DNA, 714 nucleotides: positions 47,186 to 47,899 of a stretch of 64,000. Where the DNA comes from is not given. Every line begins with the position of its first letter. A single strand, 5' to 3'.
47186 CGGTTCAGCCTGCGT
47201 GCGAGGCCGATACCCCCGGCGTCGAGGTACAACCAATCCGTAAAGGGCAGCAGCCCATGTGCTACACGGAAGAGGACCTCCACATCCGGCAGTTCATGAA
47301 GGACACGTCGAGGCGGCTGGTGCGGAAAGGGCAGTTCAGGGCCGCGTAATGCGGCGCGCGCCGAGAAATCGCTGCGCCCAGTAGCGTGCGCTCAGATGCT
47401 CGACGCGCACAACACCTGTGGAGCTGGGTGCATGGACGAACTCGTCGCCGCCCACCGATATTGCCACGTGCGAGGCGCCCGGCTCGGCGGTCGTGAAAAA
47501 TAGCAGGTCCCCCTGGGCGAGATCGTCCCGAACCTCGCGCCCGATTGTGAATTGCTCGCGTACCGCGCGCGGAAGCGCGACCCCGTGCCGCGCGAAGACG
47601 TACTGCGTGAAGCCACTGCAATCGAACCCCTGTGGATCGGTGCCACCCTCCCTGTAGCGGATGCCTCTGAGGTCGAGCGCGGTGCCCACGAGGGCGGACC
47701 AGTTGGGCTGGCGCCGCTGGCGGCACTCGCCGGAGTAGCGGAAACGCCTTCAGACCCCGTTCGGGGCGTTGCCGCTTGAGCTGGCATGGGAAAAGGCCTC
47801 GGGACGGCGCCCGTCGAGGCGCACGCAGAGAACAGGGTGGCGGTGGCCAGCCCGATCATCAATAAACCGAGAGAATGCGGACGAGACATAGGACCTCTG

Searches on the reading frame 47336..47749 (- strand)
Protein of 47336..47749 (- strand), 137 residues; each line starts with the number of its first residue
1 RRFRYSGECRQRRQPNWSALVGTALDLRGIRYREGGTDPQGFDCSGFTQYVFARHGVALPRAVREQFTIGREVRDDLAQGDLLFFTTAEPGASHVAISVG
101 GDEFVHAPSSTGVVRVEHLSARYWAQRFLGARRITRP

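Call 74: search_protein_families(library=pfam, proteins=[window:47336-47749:-], max_evalue=0.001)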
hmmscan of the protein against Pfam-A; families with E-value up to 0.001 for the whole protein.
window:47336-47749:- (137 aa): 1 family
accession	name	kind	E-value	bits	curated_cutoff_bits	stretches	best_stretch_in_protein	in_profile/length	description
PF00877.26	NLPC_P60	-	1.4e-27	96.2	23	1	30-133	2-105/105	NlpC/P60 family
